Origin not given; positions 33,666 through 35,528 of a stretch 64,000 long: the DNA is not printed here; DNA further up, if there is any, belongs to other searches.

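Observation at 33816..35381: PASTA-domain 'PknB-like' protein whose kinase domain lacks the catalytic residues (membrane pseudokinase)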

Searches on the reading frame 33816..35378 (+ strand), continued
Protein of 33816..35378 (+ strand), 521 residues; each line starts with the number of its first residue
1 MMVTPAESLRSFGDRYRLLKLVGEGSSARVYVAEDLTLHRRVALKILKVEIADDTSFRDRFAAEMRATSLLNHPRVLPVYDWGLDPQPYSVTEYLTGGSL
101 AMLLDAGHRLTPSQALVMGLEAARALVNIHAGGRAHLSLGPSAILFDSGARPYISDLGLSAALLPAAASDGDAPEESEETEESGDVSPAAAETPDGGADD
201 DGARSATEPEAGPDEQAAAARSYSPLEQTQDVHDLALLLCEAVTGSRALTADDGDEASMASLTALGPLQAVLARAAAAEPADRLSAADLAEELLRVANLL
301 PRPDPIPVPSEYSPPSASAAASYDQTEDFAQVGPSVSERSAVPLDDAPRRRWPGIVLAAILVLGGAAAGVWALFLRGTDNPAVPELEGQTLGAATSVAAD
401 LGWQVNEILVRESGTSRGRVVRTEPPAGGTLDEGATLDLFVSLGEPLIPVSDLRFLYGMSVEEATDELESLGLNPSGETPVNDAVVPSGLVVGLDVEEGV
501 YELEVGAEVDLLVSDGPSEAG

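Call 17: find_encoding_contigs(protein=P0004, flank=10000, max_places=2)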
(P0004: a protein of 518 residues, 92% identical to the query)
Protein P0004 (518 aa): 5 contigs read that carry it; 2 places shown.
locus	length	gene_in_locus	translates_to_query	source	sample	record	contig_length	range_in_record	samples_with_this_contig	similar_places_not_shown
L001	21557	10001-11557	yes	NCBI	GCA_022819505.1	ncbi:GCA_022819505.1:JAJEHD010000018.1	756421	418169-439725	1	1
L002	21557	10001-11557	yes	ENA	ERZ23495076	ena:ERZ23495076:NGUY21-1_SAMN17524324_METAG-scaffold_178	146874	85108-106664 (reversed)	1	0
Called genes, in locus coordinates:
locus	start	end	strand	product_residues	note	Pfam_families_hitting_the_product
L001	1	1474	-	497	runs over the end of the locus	PF00171:Aldedh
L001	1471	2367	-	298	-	PF02826:2-Hacid_dh_C, PF03446:NAD_binding_2, PF14833:NAD_binding_11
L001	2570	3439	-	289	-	-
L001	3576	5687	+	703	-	PF22745:Nlig-Ia, PF01653:DNA_ligase_aden, PF03120:OB_DNA_ligase, PF12826:HHH_2, PF14520:HHH_5 (weak), PF00533:BRCT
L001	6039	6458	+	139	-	-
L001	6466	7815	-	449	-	PF01555:N6_N4_Mtase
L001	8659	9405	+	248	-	-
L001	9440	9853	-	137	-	-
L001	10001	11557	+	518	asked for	PF00069:Pkinase, PF07714:PK_Tyr_Ser-Thr, PF03793:PASTA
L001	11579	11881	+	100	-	PF02686:GatC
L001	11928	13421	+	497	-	PF01425:Amidase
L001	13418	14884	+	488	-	PF02934:GatB_N, PF02637:GatB_Yqey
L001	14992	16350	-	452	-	PF01554:MatE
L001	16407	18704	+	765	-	PF01757:Acyl_transf_3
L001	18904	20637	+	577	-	PF02776:TPP_enzyme_N, PF00205:TPP_enzyme_M, PF02775:TPP_enzyme_C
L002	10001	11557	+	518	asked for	PF00069:Pkinase, PF07714:PK_Tyr_Ser-Thr, PF03793:PASTA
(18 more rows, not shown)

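Call 18: find_encoding_contigs(protein=P0103, flank=10000, max_places=2)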
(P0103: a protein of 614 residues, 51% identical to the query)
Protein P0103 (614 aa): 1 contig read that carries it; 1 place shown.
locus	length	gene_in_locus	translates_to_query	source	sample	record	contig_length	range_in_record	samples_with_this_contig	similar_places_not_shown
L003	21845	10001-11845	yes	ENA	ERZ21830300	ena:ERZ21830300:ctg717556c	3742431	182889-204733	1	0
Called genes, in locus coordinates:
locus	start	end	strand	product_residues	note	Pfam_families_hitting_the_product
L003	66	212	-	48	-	-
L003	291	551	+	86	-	PF01106:NifU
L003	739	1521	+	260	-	PF01694:Rhomboid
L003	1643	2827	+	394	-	PF00266:Aminotran_5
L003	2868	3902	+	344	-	PF00733:Asn_synthase (faint), PF03054:tRNA_Me_trans, PF20259:tRNA_Me_trans_M, PF20258:tRNA_Me_trans_C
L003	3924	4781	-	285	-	-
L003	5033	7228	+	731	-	PF22745:Nlig-Ia, PF01653:DNA_ligase_aden, PF03120:OB_DNA_ligase, PF12826:HHH_2, PF14520:HHH_5 (weak), PF00533:BRCT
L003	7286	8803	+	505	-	PF01555:N6_N4_Mtase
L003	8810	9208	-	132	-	PF01850:PIN (weak)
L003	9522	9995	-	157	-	-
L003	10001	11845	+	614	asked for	PF00069:Pkinase, PF07714:PK_Tyr_Ser-Thr, PF03793:PASTA (weak)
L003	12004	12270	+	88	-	PF02686:GatC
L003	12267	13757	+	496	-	PF01425:Amidase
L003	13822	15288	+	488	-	PF02934:GatB_N, PF02637:GatB_Yqey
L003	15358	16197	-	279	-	PF13340:DUF4096, PF01609:DDE_Tnp_1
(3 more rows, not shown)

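Call 19: find_encoding_contigs(protein=P0057, flank=10000, max_places=2)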
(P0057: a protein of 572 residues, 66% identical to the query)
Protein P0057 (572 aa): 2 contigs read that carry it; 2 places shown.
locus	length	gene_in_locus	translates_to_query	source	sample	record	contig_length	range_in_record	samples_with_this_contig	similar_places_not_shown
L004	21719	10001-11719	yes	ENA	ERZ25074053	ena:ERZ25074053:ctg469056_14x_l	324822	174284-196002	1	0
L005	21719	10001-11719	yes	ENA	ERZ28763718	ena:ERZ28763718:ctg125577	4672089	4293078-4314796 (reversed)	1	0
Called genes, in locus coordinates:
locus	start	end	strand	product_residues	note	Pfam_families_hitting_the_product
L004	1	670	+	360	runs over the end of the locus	PF03054:tRNA_Me_trans, PF20259:tRNA_Me_trans_M, PF20258:tRNA_Me_trans_C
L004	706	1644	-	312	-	-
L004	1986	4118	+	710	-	PF22745:Nlig-Ia, PF01653:DNA_ligase_aden, PF03120:OB_DNA_ligase, PF03119:DNA_ligase_ZBD (weak), PF12826:HHH_2, PF14520:HHH_5 (weak), PF00533:BRCT (weak)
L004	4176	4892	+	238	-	-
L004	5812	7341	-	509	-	PF01555:N6_N4_Mtase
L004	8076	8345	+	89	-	-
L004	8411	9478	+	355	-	-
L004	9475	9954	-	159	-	-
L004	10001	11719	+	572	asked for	PF00069:Pkinase, PF07714:PK_Tyr_Ser-Thr, PF03793:PASTA (weak)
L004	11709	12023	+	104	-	PF02686:GatC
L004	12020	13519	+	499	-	PF01425:Amidase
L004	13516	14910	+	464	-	PF02934:GatB_N, PF02637:GatB_Yqey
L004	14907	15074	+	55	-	PF02637:GatB_Yqey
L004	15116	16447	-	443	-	PF01554:MatE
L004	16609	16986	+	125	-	PF01757:Acyl_transf_3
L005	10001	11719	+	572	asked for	PF00069:Pkinase, PF07714:PK_Tyr_Ser-Thr, PF03793:PASTA (weak)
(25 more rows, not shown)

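Call 31: find_related_loci(query=A1, collection=genome_contigs, flank=6000)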
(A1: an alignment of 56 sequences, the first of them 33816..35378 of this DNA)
Query A1 (521 aa) in genome_contigs; peptide patterns used: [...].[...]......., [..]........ (x = any residue, [..] = any of these).
66 stretches matched a pattern; 33 encode a relative of the query (tblastn E <= 1e-3); 33 distinct loci.
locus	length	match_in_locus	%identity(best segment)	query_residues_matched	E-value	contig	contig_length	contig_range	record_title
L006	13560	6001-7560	93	1-521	0e+0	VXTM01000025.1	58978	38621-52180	MAG: Acidimicrobiaceae bacterium isolate SB0665_bin_5 NODE_338_length_58978_cov_51.578026, whole genome shotgun sequence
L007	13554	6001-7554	92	1-521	0e+0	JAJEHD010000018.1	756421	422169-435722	MAG: Acidimicrobiia bacterium isolate p16x60bins.22 k141_728326, whole genome shotgun sequence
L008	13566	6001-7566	84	1-521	0e+0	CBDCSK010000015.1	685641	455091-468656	MAG: Candidatus Aldehydirespirator sp. isolate 158ad01d-a0e1-4362-9a4e-647a92b6262f genome assembly, contig: contig_15,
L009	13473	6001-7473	82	1-521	0e+0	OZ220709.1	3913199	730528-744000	MAG: Acidimicrobiales bacterium isolate 6b056a62-6b83-475f-8eea-6cb61c32e6fc genome assembly, chromosome: 1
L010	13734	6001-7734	74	1-521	0e+0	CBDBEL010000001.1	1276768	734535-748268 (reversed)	MAG: Candidatus Aldehydirespirator sp. isolate 42010ebb-ea2b-4a2b-9d13-79554d05c50f genome assembly, contig: contig_1, w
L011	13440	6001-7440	76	1-521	0e+0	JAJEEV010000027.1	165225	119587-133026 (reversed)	MAG: Acidimicrobiia bacterium isolate p16x34bins.51 k141_453380, whole genome shotgun sequence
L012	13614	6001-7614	71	1-521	0e+0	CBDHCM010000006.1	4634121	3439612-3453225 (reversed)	MAG: Candidatus Aldehydirespirator sp. isolate 36171f10-6b1c-407a-8267-17b84cd7c53a genome assembly, contig: chromosome_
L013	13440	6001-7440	72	2-521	0e+0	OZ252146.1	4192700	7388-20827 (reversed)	MAG: Candidatus Aldehydirespirator sp. isolate fd067d44-95a4-4330-b63d-26ca3bb23c52 genome assembly, chromosome: 1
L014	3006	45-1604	71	2-521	0e+0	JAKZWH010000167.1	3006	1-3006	MAG: Acidimicrobiales bacterium isolate Langseth_MAG_00132 Langseth_MAG_00132_000000000167, whole genome shotgun sequenc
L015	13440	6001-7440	71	2-521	0e+0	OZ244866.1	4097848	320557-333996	MAG: Candidatus Aldehydirespirator sp. isolate 5d9a7b39-b96f-476b-9b06-807c01473320 genome assembly, chromosome: 1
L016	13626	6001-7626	59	2-519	9e-180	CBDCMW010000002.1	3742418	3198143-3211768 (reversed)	MAG: Candidatus Aldehydirespirator sp. isolate e2a2a1f8-459e-4046-a8a7-43a5ecbda485 genome assembly, contig: contig_2, w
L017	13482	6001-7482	62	2-517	3e-178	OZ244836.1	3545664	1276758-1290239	MAG: Candidatus Aldehydirespirator sp. isolate e6163144-70ab-4bd6-a8bf-7abc59f56523 genome assembly, chromosome: 1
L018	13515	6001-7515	61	2-519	1e-176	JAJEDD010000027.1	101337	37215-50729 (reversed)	MAG: Acidimicrobiia bacterium isolate jk18xAbins.52 k141_148451, whole genome shotgun sequence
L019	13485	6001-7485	61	2-519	3e-175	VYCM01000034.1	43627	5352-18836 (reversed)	MAG: Acidimicrobiaceae bacterium isolate SB0675_bin_16 NODE_387_length_43627_cov_58.912329, whole genome shotgun sequenc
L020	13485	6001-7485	61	2-519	3e-175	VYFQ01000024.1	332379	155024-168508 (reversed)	MAG: Acidimicrobiaceae bacterium isolate SB0677_bin_3 NODE_5_length_332379_cov_64.013884, whole genome shotgun sequence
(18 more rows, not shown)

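Call 33: search_protein_representatives(protein=window:33816-35378:+)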
Query: 521 residues. Proteins with E-value up to 0.001 (for the whole library): 470478; up to 1e-10: 113636; up to 1e-30: 491. The best 150 are listed.
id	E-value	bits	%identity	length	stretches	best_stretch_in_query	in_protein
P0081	1.2e-184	631.6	64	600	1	7-519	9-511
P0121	6.1e-132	457.8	51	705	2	166-518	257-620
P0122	4.6e-119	415.3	67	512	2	2-281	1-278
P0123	7.6e-111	388.2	45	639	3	175-519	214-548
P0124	3.4e-101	356.4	97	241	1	1-174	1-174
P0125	4.2e-94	333.0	46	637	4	309-519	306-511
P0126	4.4e-81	290.0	79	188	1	337-521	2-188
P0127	9.2e-80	285.7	44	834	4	332-519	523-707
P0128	1.0e-71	259.1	39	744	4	256-519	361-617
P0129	1.2e-69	252.3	41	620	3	4-172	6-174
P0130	2.0e-69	251.6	41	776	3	6-353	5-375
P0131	2.2e-69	251.5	42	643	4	10-170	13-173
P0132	2.6e-69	251.2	40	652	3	10-169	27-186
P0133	5.6e-69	250.1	42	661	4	8-167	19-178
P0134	2.2e-67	244.9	37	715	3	2-309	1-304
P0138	1.5e-63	232.2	40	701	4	12-169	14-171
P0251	9.2e-46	173.6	40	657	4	10-167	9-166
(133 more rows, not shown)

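Call 34: predict_structure(alignment_id=A1)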
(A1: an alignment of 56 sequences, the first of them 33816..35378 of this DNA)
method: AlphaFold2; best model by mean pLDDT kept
length: 521 residues; sequences in the alignment: 56
mean_pLDDT: 59.4   pTM: 0.38
mean pLDDT of the five models: 59.4, 55.9, 48.0, 44.5, 41.0
residues with pLDDT >= 90: 62; 70-90: 163; 50-70: 64; < 50: 232
segments of 3 or more residues with pLDDT < 50: 1-3, 6-12, 20-32, 40-44, 47-98, 133-137, 147-152, 154-221, 309-378
pLDDT, mean of each block of 10 residues (from residue 1): 47 53 43 52 47 41 34 29 31 41 70 79 69 49 50 38 26 27 31 30 26 27 74 86 83 64 86 88 86 84 58 33 24 23 27 41 38 42 89 89 88 82 91 89 81 90 93 89 86 85 84 78 36
secondary structure, 60 per line:
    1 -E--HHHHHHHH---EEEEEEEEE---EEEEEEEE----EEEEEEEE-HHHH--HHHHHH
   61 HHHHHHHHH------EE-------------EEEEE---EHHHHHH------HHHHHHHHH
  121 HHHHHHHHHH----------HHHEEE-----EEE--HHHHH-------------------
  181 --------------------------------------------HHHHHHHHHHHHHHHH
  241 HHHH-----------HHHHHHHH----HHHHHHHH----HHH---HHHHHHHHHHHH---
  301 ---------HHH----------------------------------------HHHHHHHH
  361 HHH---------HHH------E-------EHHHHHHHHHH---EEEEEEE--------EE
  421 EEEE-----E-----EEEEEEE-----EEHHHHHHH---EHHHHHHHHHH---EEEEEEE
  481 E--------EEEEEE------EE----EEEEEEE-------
elements in order: H5-12 E16-24 E28-35 E40-47 H49-52 H55-69 E91-95 H100-105 H112-130 E144-146 E152-154 H157-161 H225-244 H256-263 H268-275 H286-297 H353-363 H391-400 E404-410 E419-424 E436-442 H450-456 H461-470 E474-481 E490-495 E508-514

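Call 37: find_encoding_contigs(protein=P0129, flank=8000, max_places=2)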
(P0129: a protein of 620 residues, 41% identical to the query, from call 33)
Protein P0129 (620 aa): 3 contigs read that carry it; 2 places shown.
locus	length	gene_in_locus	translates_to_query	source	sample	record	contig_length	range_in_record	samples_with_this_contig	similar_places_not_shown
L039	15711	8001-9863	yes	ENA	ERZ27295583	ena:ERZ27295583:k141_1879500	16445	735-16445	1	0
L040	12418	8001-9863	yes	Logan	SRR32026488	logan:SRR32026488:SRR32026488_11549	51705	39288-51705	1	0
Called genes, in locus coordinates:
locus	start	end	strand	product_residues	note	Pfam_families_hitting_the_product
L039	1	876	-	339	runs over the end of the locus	PF00108:Thiolase_N (faint), PF08545:ACP_syn_III, PF08541:ACP_syn_III_C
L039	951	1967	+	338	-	PF00733:Asn_synthase (weak), PF03054:tRNA_Me_trans, PF20259:tRNA_Me_trans_M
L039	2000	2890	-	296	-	-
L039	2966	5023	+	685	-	PF22745:Nlig-Ia, PF01653:DNA_ligase_aden, PF03120:OB_DNA_ligase, PF03119:DNA_ligase_ZBD (weak), PF14520:HHH_5 (faint), PF12826:HHH_2, PF00533:BRCT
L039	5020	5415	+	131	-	PF01503:PRA-PH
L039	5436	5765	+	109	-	-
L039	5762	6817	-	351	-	-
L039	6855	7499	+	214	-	PF00702:Hydrolase, PF13419:HAD_2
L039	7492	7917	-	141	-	-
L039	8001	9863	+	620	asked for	PF00069:Pkinase, PF07714:PK_Tyr_Ser-Thr, PF03793:PASTA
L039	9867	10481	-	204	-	-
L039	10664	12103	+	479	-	PF01425:Amidase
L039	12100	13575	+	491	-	PF02934:GatB_N, PF02637:GatB_Yqey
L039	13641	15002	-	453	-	PF01554:MatE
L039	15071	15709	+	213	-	?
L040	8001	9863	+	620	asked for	PF00069:Pkinase, PF07714:PK_Tyr_Ser-Thr, PF03793:PASTA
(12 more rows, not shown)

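Call 38: find_encoding_contigs(protein=P0130, flank=8000, max_places=2)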
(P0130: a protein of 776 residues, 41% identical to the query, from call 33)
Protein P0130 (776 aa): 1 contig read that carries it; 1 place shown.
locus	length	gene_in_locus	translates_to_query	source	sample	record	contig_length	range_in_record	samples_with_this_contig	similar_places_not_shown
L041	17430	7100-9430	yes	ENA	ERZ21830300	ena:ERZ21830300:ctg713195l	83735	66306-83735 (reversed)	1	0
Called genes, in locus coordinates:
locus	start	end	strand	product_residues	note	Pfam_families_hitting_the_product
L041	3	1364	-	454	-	?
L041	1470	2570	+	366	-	PF13384:HTH_23 (weak), PF13551:HTH_29, PF13565:HTH_32, PF13358:DDE_3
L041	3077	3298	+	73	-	-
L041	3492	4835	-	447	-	-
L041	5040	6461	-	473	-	PF13458:Peripla_BP_6, PF01094:ANF_receptor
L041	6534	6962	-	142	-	-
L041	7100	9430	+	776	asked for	PF00069:Pkinase, PF07714:PK_Tyr_Ser-Thr, PF03793:PASTA (weak)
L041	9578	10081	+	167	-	PF13769:Virulence_fact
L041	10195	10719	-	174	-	-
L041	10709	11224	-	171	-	-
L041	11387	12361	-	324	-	PF21088:MS_channel_1st (weak), PF00924:MS_channel_2nd, PF21082:MS_channel_3rd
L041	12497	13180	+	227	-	PF01596:Methyltransf_3, PF13578:Methyltransf_24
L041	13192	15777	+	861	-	-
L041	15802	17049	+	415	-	PF00005:ABC_tran, PF13401:AAA_22 (faint), PF13304:AAA_21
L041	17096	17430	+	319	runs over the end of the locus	-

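Call 41: find_encoding_contigs(protein=P0131, flank=8000, max_places=1)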
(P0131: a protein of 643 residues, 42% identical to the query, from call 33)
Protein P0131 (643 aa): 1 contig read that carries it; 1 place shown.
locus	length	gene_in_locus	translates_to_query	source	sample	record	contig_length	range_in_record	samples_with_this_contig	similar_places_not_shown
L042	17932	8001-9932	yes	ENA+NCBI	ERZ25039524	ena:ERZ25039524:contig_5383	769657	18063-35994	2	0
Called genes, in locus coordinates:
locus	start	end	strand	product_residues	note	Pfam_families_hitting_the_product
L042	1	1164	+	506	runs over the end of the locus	PF00990:GGDEF, PF00563:EAL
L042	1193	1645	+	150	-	PF00563:EAL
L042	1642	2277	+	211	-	PF17248:DUF5317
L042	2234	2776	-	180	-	-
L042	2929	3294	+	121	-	-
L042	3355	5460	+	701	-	PF22745:Nlig-Ia, PF01653:DNA_ligase_aden, PF03120:OB_DNA_ligase, PF03119:DNA_ligase_ZBD (weak), PF14520:HHH_5 (faint), PF12826:HHH_2, PF00533:BRCT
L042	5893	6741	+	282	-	PF10672:Methyltrans_SAM, PF02475:TRM5-TYW2_MTfase (faint), PF03602:Cons_hypoth95 (weak)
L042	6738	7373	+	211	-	PF00702:Hydrolase, PF13419:HAD_2, PF13242:Hydrolase_like (weak)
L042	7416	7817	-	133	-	-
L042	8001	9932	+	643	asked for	PF00069:Pkinase, PF07714:PK_Tyr_Ser-Thr, PF01636:APH (faint), PF03109:ABC1 (weak), PF03793:PASTA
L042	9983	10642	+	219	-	-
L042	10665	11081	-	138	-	-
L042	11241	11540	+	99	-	PF02686:GatC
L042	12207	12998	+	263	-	PF01425:Amidase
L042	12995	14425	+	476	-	PF02934:GatB_N, PF02637:GatB_Yqey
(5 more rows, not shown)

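Call 42: find_encoding_contigs(protein=P0138, flank=8000, max_places=1)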
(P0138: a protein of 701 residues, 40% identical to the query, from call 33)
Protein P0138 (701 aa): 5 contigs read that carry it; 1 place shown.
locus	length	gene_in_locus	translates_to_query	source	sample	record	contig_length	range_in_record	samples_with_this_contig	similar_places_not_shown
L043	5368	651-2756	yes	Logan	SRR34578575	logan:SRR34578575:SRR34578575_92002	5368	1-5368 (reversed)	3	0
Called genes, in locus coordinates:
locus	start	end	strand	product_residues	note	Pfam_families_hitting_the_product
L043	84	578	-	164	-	-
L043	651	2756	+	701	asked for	PF00069:Pkinase, PF01636:APH (faint), PF07714:PK_Tyr_Ser-Thr, PF03109:ABC1 (weak), PF03793:PASTA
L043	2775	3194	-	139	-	PF02036:SCP2 (weak)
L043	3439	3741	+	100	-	PF02686:GatC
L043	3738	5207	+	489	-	PF01425:Amidase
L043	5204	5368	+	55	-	?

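Call 45: find_encoding_contigs(protein=P0121, flank=8000, max_places=1)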
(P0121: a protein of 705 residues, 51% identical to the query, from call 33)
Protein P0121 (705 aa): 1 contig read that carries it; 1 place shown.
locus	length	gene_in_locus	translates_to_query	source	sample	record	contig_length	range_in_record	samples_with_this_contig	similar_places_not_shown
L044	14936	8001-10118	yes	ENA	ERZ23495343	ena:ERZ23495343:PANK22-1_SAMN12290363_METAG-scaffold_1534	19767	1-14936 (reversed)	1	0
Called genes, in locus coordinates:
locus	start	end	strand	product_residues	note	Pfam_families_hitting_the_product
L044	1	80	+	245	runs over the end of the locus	PF00005:ABC_tran, PF02463:SMC_N (faint), PF13304:AAA_21 (faint), PF12399:BCA_ABC_TP_C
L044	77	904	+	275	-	PF00753:Lactamase_B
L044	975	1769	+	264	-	-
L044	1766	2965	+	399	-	PF00355:Rieske, PF00848:Ring_hydroxyl_A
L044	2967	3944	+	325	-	PF00296:Bac_luciferase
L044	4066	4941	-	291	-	-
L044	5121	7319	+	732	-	PF22745:Nlig-Ia, PF01653:DNA_ligase_aden, PF03120:OB_DNA_ligase, PF03119:DNA_ligase_ZBD (weak), PF12826:HHH_2, PF14520:HHH_5 (weak), PF00533:BRCT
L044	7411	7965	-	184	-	-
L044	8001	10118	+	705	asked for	PF00069:Pkinase, PF07714:PK_Tyr_Ser-Thr, PF03793:PASTA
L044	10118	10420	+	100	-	PF02686:GatC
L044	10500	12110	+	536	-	PF01425:Amidase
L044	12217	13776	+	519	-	PF02934:GatB_N, PF02637:GatB_Yqey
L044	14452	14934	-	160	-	?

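Call 46: find_encoding_contigs(protein=P0251, flank=8000, max_places=1)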
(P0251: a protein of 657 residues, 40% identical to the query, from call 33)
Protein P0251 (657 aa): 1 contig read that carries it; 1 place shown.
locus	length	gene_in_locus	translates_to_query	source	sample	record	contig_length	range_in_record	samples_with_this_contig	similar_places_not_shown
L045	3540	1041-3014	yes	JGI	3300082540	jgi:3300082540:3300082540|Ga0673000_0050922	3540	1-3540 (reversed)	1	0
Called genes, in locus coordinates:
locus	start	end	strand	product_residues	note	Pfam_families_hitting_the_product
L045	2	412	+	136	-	?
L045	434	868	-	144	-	-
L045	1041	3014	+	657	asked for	PF00069:Pkinase, PF07714:PK_Tyr_Ser-Thr, PF03793:PASTA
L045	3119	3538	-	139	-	?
